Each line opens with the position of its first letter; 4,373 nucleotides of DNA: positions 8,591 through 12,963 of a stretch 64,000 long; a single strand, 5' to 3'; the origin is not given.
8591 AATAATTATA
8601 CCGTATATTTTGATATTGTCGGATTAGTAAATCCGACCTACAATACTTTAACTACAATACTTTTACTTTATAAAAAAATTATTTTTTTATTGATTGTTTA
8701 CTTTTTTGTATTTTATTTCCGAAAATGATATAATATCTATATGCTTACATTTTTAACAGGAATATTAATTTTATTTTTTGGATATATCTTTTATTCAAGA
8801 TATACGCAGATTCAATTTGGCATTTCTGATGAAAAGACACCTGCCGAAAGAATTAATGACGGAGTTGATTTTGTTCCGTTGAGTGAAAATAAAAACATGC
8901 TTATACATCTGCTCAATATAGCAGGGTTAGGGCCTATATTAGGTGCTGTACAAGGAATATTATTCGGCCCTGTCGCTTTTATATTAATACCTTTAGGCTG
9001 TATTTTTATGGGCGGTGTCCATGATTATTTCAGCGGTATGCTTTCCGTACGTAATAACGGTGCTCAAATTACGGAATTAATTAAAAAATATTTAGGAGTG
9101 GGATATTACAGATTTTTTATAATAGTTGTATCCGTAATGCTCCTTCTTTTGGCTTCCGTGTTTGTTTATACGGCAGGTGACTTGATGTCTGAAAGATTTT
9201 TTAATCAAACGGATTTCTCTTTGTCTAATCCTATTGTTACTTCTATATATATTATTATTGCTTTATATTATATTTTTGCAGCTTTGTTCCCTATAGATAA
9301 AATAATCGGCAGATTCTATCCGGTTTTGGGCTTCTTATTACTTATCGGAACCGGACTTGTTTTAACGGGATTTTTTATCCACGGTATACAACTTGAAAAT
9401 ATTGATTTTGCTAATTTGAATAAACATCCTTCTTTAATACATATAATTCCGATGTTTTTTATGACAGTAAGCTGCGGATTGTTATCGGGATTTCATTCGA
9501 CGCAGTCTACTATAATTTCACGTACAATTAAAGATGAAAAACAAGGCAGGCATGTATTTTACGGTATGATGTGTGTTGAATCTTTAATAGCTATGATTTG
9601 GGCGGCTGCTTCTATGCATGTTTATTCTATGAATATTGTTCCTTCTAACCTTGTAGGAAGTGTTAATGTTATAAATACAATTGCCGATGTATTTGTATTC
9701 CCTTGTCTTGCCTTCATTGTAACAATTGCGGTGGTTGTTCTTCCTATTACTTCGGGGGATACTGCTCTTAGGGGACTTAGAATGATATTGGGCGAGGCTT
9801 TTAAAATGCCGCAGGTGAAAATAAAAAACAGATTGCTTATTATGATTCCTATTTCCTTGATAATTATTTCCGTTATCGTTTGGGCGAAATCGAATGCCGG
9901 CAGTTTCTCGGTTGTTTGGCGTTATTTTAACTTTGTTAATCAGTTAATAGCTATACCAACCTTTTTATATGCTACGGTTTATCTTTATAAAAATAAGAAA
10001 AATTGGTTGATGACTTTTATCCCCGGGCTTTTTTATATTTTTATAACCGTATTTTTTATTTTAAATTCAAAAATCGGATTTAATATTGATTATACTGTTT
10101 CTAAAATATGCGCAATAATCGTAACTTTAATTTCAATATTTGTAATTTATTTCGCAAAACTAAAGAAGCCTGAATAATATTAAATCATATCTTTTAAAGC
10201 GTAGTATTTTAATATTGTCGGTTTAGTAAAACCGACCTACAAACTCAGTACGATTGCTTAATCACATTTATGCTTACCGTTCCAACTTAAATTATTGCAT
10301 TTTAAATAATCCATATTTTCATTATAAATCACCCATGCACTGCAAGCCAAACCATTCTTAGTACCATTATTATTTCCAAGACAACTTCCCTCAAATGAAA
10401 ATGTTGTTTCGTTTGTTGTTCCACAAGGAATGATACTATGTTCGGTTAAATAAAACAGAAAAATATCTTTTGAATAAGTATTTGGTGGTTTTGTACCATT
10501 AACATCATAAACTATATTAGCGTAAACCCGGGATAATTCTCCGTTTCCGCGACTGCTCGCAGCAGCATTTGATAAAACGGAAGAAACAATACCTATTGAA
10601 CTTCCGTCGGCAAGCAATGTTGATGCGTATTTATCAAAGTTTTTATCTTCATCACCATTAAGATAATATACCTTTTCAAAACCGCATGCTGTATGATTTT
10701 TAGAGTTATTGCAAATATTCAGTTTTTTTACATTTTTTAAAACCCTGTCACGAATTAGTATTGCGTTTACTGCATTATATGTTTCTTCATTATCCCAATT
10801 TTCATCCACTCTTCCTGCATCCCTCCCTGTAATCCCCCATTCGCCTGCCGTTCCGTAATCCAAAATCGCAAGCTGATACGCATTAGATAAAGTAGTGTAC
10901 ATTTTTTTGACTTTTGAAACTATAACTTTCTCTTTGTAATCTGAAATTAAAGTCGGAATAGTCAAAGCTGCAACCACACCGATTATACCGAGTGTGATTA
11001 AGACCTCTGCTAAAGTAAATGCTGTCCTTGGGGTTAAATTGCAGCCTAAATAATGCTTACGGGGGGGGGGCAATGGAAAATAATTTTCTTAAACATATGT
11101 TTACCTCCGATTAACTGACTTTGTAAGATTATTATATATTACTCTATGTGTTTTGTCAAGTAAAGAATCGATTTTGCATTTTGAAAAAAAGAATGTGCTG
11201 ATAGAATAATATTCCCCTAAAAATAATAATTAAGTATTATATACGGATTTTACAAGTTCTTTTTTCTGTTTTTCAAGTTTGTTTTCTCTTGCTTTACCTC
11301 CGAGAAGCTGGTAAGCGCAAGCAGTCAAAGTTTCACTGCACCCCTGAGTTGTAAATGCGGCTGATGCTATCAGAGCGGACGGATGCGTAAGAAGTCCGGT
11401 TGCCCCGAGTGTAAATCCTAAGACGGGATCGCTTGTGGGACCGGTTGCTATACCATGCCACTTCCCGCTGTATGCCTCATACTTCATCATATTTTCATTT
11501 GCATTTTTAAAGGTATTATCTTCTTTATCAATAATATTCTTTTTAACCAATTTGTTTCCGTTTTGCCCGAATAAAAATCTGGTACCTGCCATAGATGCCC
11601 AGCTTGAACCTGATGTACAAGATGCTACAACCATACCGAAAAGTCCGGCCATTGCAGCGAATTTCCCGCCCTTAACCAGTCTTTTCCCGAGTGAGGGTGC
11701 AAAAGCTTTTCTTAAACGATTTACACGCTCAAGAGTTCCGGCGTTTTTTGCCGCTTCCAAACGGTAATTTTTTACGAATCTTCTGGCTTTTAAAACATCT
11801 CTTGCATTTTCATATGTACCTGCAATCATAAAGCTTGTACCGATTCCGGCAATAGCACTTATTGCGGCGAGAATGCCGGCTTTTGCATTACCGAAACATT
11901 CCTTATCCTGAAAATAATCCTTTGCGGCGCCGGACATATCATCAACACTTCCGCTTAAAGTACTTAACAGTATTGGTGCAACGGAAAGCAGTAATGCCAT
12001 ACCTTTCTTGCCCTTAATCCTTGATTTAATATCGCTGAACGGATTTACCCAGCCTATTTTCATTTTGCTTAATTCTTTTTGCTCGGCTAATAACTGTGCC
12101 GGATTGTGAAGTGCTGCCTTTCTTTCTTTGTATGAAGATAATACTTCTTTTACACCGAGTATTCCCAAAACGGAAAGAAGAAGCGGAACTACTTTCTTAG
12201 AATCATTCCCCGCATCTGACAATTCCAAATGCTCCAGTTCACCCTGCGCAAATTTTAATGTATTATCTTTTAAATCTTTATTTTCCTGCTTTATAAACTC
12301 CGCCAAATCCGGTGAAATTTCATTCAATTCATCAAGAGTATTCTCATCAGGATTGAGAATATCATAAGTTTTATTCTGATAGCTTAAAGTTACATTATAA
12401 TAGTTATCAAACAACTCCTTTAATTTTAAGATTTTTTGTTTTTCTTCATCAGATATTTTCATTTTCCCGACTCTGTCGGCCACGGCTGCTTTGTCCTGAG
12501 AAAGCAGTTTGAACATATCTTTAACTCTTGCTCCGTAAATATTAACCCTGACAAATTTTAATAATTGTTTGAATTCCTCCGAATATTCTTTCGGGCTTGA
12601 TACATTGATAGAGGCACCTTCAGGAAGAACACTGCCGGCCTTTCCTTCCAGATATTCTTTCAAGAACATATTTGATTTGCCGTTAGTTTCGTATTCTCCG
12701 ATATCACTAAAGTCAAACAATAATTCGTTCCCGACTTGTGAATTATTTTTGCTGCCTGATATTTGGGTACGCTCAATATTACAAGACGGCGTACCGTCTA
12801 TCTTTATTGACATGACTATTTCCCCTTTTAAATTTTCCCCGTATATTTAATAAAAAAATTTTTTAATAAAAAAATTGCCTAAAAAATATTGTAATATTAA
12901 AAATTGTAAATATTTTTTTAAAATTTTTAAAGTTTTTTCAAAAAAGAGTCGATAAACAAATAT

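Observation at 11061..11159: Pilin-like gene with a C10 tract between an exact-consensus promoter/SD/ATG and the prepilin domain, currently frame-OFF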

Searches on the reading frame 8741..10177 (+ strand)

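Call 8: search_protein_families(library=pfam, proteins=[window:8741-10177:+], max_evalue=0.01)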
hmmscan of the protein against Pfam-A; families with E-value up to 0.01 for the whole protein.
window:8741-10177:+ (478 aa): 1 family
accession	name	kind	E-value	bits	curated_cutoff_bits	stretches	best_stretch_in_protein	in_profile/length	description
PF02554.20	CstA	-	8.9e-45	153.9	27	3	4-145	6-150/560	Carbon starvation protein CstA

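Call 9: search_protein_families(library=ncbifam, proteins=[window:8741-10177:+], max_evalue=0.01)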
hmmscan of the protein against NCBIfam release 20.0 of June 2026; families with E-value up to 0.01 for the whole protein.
window:8741-10177:+ (478 aa): 1 family
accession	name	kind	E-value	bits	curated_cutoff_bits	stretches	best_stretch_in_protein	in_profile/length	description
NF011590.0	PRK15015.1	equivalog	8e-17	60.9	1188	2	7-141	41-179/701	pyruvate/proton symporter CstA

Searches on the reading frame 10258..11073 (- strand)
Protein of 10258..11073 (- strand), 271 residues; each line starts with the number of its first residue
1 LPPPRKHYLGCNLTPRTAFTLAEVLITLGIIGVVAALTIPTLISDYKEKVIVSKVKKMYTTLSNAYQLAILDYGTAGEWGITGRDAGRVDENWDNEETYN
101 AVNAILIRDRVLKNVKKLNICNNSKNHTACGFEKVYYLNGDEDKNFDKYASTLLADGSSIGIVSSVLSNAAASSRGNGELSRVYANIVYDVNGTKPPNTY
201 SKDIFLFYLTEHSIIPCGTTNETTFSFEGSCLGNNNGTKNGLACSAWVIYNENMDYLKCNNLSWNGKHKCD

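Call 8: search_protein_families(library=pfam, proteins=[window:10258-11073:-], max_evalue=0.01)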
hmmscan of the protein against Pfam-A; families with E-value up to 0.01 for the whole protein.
window:10258-11073:- (271 aa): 2 families
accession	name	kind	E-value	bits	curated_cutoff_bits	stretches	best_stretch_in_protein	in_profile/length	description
PF07963.17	N_methyl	-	0.00072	19.5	21.2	1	18-37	6-25/27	Prokaryotic N-terminal methylation motif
PF06851.17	DUF1247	-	0.008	16.6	27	0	117-166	49-95/148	Protein of unknown function (DUF1247)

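Call 9: search_protein_families(library=ncbifam, proteins=[window:10258-11073:-], max_evalue=0.01)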
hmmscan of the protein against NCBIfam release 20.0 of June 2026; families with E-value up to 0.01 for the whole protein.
window:10258-11073:- (271 aa): 7 families
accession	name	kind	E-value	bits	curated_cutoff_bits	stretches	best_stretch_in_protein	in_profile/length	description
TIGR01710.1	typeII_sec_gspG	equivalog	2.7e-05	24.2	88.85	1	18-74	2-57/134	type II secretion system major pseudopilin GspG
NF041013.1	T4P_ComGE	equivalog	0.00022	21.3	49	1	18-68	5-55/83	competence type IV pilus minor pilin ComGE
NF040999.1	pilin_ComGC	equivalog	0.00081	19.5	75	1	17-50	2-34/84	competence type IV pilus major pilin ComGC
TIGR02532.1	IV_pilin_GFxxxE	domain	0.0011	18.7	16.3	1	18-38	3-23/24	prepilin-type N-terminal cleavage/methylation domain-containing protein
NF041775.1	typeIV_PilA_Myxo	equivalog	0.0023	18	400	1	16-48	9-41/214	type IV pilin protein PilA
NF007862.0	PRK10574.1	equivalog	0.0039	17.3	138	1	17-74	5-61/145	prepilin peptidase-dependent pilin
TIGR01708.2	typeII_sec_gspH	equivalog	0.0065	16.5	80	0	19-73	4-58/169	type II secretion system minor pseudopilin GspH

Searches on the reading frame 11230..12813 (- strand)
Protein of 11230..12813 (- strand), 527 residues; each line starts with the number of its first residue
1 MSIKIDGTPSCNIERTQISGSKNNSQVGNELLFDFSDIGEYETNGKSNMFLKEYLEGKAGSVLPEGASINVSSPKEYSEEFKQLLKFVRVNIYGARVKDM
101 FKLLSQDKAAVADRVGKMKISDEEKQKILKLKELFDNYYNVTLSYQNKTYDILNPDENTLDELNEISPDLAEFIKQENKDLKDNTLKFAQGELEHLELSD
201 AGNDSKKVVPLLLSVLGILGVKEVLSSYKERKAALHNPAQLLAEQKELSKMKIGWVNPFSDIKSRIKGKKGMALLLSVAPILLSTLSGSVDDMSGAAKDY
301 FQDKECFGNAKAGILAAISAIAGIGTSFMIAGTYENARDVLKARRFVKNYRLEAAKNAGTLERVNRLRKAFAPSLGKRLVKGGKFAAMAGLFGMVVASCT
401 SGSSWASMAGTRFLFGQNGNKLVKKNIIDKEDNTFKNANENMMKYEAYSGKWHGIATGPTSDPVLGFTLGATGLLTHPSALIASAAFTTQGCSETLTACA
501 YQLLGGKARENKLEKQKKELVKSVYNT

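Call 8: search_protein_families(library=pfam, proteins=[window:11230-12813:-], max_evalue=0.01)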
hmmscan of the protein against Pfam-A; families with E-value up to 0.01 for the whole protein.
window:11230-12813:- (527 aa): 0 families

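Call 9: search_protein_families(library=ncbifam, proteins=[window:11230-12813:-], max_evalue=0.01)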
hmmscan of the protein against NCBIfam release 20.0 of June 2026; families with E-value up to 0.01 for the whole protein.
window:11230-12813:- (527 aa): 0 families

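Call 35: find_encoding_contigs(protein=window:11230-12813:-, flank=1300, max_places=10)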
Protein window:11230-12813:- (527 aa): 8 contigs read that carry it; 5 places shown.
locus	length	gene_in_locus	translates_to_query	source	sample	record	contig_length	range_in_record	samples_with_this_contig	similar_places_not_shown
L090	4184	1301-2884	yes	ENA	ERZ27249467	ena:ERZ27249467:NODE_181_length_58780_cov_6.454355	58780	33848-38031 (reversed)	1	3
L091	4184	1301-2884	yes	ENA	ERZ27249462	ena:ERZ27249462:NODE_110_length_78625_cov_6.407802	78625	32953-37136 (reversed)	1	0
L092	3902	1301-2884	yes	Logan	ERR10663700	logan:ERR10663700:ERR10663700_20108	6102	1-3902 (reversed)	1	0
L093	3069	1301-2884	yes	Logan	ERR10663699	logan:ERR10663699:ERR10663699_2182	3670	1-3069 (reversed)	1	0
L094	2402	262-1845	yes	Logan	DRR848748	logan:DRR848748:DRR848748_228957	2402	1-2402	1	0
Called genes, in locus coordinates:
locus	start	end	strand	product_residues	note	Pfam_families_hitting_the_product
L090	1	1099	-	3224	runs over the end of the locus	-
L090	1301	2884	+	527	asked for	-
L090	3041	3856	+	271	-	PF20318:DUF6613 (weak)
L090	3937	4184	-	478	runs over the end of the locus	PF02554:CstA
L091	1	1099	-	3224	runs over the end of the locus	-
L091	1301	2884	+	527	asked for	-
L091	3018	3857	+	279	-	PF20318:DUF6613 (weak)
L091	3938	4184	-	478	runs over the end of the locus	PF02554:CstA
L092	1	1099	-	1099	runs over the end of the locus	?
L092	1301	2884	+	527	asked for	-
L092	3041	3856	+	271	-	PF20318:DUF6613 (weak)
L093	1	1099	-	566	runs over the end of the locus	?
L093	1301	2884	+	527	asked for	-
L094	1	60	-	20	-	?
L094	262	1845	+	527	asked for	-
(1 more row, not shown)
